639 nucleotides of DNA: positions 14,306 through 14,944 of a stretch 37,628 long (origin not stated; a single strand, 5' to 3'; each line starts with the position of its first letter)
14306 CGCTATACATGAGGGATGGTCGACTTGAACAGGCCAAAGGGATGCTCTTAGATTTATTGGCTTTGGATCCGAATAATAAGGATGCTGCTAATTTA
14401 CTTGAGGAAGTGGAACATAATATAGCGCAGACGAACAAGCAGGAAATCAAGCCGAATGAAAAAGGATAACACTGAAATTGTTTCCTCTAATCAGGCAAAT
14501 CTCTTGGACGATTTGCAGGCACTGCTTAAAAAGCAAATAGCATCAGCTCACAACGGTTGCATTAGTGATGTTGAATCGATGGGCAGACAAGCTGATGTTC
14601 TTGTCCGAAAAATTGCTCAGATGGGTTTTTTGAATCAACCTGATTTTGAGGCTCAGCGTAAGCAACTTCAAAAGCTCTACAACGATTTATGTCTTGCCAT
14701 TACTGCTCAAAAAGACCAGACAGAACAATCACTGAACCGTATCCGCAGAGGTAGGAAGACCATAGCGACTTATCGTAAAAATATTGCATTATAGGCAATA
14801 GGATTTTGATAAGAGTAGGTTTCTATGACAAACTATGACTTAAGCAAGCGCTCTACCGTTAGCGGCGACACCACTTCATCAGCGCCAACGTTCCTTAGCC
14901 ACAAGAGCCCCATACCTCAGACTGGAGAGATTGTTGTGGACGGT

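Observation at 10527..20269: Sigma-54-driven TPR/glycosyltransferase island occupies the flgL-fliD slot where flagellin genes usually sit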

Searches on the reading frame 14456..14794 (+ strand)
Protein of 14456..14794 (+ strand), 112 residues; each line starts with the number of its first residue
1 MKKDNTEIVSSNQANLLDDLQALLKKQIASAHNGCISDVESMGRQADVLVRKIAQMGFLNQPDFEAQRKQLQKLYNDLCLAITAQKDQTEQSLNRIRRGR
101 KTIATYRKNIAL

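Call 3: search_protein_families(library=pfam, proteins=[window:14456-14794:+], max_evalue=0.01)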
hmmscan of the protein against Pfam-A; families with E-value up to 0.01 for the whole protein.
window:14456-14794:+ (112 aa): 0 families

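Call 7: search_protein_families(library=ncbifam, proteins=[window:14456-14794:+], max_evalue=0.01)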
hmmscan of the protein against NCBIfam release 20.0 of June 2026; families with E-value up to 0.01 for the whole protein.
window:14456-14794:+ (112 aa): 1 family
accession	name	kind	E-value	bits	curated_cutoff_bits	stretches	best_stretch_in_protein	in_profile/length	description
NF003034.1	PRK03918.1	equivalog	0.0038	15.2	700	1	9-111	537-636/878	DNA double-strand break repair ATPase Rad50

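Call 27: search_protein_families(library=pfam, alignment_id=A2, max_evalue=1)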
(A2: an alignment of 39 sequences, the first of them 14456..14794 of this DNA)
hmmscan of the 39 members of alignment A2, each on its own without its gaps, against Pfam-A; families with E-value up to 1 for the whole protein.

A. member 1, window:14456-14794:+ (112 aa): 2 families
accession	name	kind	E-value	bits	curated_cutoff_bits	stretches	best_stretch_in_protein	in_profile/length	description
PF04380.18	BMFP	-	0.013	16.3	37.2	1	13-74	3-61/77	Membrane fusogenic activity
PF15397.11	DUF4618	-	0.044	13.7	34.9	1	12-103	13-104/258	Domain of unknown function (DUF4618)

B. families by the number of members that match (of 39 scanned): 67 families (the first 25 are shown)
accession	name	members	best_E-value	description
PF05130.17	FlgN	22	0.00051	FlgN protein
PF05400.18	FliT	17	1.2e-06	Flagellar protein FliT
PF20027.4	DUF6435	11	0.0031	Family of unknown function (DUF6435)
PF00435.27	Spectrin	5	0.01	Spectrin repeat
PF00831.28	Ribosomal_L29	4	0.022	Ribosomal L29 protein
PF18035.6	Bap31_Bap29_C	4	0.085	Bap31/Bap29 cytoplasmic coiled-coil domain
PF01649.23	Ribosomal_S20p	2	0.01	Ribosomal protein S20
PF03177.20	Nucleoporin_C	2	0.011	Non-repetitive/WGA-negative nucleoporin C-terminal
PF02582.19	DUF155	2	0.035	RMND1/Sif2-Sif3/Mrx10, DUF155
PF08838.16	DUF1811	2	0.066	Protein of unknown function (DUF1811)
PF01042.26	Ribonuc_L-PSP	2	0.066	Endoribonuclease L-PSP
PF02677.20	QueH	2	0.089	Epoxyqueuosine reductase QueH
PF24580.1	DUF7607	2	0.2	Domain of unknown function (DUF7607)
PF06705.16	SF-assemblin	1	0.002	SF-assemblin/beta giardin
PF17400.7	DUF5406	1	0.0026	Family of unknown function (DUF5406)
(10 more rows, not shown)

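Call 28: search_solved_structures(query=A2, max_evalue=10)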
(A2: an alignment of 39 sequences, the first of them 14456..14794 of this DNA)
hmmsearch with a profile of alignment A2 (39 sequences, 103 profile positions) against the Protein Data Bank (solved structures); distinct sequences matched with E-value up to 10: 24.
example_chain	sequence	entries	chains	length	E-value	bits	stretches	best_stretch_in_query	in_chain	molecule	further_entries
4zer_1t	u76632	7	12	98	0.0024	21.3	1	14-70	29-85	30S ribosomal protein S20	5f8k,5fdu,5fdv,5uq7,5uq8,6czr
6fkr_1t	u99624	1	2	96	0.0025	21.3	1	14-70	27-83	30S ribosomal protein S20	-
4jv5_T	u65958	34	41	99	0.0027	21.2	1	14-70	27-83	30S ribosomal protein 20 | 30S ribosomal protein S20 | RIBOSOMAL PROTEIN S20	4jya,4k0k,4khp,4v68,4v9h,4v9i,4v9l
5iwa_T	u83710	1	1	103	0.0029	21.1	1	14-70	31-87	30S ribosomal protein S20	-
10px_1t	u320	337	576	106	0.003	21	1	14-70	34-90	30S ribosomal protein S20 | Ribosomal protein S20 | 16S Ribosomal protein S20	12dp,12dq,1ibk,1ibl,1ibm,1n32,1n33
1i94_T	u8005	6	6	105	0.0031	21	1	14-70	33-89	30S RIBOSOMAL PROTEIN S20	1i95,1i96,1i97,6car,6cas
4gkj_T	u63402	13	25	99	0.0056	20.2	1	14-70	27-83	30S ribosomal protein S20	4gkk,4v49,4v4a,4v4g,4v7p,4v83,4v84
2e5l_T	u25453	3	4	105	0.0067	19.9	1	14-70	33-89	30S ribosomal protein S20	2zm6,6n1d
1fjg_T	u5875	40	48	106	0.0082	19.6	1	14-70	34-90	30S RIBOSOMAL PROTEIN S20 | RIBOSOMAL PROTEIN S20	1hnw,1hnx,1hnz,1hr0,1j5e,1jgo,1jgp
4nad_B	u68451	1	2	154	0.11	16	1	35-102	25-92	Regulation of nuclear pre-mRNA domain-containing protein 1B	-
4fla_A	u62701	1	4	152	0.11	16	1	35-102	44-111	Regulation of nuclear pre-mRNA domain-containing protein 1B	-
2lse_A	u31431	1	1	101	0.18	15.3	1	4-86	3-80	Four Helix Bundle Protein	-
4m6w_A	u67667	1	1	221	0.24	14.9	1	42-93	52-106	Fanconi anemia group M protein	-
4bxo_A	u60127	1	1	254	0.32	14.5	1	42-93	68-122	FANCONI ANEMIA GROUP M PROTEIN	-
7pzy_w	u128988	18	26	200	0.4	14.2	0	36-67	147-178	Ribosomal 60S subunit protein L16A | Ribosomal protein L13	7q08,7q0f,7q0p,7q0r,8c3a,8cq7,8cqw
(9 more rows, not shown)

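Call 88: search_protein_families(library=padloc, proteins=[window:14456-14794:+], max_evalue=0.001)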
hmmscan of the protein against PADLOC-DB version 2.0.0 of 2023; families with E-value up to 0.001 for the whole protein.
window:14456-14794:+ (112 aa): 0 families
